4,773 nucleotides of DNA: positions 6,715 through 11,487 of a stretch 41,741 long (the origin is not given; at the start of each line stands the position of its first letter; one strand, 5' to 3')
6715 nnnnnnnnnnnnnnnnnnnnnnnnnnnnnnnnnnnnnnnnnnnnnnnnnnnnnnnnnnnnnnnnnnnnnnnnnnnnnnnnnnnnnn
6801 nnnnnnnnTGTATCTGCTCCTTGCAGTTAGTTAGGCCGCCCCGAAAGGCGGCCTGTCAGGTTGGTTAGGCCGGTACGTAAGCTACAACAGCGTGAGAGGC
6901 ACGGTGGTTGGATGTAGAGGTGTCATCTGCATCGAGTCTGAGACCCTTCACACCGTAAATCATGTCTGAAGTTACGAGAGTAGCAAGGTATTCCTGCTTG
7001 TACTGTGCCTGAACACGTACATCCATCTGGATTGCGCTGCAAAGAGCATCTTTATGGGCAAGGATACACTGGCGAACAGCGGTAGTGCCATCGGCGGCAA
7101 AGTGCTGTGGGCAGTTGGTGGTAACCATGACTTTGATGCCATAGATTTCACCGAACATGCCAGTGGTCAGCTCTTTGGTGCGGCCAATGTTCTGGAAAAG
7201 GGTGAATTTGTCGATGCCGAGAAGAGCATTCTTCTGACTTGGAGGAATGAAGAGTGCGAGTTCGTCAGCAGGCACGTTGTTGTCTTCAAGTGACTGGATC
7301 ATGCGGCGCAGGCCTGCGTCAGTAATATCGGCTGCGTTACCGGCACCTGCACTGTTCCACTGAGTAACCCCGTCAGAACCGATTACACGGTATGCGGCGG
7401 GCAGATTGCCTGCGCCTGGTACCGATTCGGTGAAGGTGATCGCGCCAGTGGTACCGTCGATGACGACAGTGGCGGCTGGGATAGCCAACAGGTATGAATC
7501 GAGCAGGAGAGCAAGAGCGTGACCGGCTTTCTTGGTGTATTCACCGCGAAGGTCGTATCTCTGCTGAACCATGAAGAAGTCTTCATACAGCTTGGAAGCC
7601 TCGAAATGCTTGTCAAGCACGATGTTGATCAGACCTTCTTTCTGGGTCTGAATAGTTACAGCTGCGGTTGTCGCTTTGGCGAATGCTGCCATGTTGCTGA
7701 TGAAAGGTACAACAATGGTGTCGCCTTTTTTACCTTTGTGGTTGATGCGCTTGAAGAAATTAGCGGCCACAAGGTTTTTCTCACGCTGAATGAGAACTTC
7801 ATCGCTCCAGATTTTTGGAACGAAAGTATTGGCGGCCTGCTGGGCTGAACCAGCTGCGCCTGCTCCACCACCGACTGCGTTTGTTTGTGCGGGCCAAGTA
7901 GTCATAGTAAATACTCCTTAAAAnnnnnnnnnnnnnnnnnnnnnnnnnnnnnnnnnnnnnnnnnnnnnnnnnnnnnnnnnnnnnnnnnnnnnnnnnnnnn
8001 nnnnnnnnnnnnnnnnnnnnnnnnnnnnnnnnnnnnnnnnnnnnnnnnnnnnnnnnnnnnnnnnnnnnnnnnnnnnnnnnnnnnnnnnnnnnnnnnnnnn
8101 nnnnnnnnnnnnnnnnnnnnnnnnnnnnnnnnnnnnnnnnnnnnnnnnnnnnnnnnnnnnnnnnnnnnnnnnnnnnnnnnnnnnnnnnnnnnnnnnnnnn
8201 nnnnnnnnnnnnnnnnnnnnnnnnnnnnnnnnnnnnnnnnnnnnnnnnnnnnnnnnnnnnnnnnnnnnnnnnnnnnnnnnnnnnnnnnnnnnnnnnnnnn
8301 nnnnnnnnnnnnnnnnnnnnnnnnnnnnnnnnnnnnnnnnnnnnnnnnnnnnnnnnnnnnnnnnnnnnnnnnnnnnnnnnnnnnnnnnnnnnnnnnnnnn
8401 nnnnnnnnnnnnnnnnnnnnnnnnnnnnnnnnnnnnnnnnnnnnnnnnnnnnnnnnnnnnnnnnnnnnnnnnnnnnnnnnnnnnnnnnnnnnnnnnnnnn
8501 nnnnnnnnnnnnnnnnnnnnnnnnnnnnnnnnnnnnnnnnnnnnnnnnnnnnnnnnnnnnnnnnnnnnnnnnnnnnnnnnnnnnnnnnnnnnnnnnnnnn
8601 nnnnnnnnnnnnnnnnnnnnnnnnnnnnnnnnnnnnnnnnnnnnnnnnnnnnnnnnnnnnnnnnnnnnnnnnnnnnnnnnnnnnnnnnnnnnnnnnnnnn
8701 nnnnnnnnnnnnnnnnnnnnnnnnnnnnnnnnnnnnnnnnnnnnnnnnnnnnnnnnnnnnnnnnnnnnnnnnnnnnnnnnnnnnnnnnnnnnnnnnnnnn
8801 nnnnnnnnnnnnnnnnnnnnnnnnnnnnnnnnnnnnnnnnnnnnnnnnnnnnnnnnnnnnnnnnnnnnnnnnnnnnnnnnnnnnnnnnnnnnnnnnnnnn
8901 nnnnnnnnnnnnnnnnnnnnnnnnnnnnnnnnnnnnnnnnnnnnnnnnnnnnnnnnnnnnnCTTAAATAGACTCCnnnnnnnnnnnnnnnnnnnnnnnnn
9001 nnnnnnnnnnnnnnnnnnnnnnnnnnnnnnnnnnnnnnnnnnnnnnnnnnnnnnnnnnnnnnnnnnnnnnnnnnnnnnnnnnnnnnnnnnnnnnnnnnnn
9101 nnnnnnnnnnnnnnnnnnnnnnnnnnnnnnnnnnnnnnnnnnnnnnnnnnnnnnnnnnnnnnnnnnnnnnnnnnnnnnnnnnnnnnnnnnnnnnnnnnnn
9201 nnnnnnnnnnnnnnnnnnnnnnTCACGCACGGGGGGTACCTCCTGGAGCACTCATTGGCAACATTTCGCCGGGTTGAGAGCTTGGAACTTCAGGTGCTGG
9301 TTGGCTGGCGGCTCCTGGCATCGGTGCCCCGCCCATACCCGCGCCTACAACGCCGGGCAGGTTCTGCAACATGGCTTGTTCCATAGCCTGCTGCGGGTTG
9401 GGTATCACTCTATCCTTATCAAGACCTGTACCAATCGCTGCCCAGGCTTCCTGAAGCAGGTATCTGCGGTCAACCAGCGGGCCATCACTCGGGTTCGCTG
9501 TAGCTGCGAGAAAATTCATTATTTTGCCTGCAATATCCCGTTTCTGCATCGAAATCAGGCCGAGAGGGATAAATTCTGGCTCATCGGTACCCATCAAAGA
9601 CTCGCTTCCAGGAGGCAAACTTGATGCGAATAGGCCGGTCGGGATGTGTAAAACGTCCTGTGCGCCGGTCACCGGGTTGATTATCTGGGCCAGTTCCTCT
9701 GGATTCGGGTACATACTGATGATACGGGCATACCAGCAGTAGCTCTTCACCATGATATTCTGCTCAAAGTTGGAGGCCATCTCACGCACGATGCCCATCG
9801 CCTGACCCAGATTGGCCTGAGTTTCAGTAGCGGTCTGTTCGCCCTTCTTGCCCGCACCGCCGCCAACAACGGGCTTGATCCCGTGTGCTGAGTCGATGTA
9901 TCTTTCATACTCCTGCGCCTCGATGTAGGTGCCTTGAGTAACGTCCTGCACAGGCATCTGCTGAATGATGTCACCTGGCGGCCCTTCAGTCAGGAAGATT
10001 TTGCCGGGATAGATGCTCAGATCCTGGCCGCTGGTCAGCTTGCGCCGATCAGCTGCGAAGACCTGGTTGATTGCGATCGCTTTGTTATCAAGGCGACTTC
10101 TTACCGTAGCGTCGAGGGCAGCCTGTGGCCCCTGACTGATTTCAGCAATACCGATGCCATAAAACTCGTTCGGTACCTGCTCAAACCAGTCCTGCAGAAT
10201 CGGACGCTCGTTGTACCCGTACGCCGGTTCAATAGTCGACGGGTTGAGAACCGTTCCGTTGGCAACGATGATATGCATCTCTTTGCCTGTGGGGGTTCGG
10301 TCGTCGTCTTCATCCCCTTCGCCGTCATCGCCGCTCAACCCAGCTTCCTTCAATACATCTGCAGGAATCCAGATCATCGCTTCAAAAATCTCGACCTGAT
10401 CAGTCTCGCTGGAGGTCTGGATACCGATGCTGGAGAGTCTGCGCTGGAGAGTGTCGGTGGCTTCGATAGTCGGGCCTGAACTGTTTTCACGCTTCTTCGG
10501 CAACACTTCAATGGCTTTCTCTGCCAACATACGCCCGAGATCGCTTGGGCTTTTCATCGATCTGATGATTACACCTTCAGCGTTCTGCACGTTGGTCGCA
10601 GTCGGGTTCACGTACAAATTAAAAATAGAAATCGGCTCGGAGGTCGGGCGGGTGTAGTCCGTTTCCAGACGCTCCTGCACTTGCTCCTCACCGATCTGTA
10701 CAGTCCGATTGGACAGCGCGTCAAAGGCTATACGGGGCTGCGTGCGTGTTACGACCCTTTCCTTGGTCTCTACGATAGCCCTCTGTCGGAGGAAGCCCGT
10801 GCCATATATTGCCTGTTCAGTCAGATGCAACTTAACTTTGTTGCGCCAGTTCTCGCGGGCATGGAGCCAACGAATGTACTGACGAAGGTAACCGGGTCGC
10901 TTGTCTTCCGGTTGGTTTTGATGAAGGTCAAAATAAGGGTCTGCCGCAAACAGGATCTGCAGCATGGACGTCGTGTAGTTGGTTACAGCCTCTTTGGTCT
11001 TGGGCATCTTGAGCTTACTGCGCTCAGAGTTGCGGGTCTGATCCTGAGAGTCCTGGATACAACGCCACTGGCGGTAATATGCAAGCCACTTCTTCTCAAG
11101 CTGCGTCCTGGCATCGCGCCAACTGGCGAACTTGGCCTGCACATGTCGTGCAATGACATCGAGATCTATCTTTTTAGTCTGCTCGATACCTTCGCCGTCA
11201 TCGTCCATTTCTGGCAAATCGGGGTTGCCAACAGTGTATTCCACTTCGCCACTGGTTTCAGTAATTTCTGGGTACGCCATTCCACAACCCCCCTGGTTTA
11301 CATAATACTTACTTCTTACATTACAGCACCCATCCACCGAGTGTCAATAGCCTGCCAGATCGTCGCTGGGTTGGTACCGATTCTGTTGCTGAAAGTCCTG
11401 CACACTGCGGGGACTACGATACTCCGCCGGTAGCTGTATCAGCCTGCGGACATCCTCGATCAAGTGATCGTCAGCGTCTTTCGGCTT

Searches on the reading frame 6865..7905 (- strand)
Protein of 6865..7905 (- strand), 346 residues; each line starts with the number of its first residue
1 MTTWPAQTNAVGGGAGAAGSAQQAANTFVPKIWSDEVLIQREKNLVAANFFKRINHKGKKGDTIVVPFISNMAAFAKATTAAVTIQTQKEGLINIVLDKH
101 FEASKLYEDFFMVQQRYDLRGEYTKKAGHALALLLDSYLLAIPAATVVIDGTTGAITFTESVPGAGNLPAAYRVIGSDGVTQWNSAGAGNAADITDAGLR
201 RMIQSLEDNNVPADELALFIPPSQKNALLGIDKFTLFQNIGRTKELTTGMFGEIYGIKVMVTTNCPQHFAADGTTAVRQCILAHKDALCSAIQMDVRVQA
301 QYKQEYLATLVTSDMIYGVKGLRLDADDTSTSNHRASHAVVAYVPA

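Call 74: search_protein_families(library=phrogs, proteins=[window:6865-7905:-], max_evalue=0.001)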
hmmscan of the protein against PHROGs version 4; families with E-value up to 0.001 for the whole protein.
window:6865-7905:- (346 aa): 4 families
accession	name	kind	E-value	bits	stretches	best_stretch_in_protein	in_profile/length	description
phrog_267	-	head and packaging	1.4e-43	150.6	1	16-326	33-319/410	major head protein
phrog_283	-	head and packaging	9.6e-15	55.8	2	199-275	150-228/385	major head protein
phrog_544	-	head and packaging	1.2e-07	32.5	1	211-320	163-261/282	major head protein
phrog_1357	-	head and packaging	0.00089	19.3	0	182-277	175-271/356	major head protein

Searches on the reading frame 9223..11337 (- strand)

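Call 60: search_protein_families(library=pfam, proteins=[window:9223-11337:-], max_evalue=0.1)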
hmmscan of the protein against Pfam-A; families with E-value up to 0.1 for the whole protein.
window:9223-11337:- (704 aa): 2 families
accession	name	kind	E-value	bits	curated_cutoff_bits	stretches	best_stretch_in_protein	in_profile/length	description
PF23899.1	SU10_portal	-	7.4e-16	58.1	30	2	354-552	294-486/593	Phage SU10 portal protein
PF12236.14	Head-tail_con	-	0.0006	18.8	27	1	374-506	245-376/489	Bacteriophage head to tail connecting protein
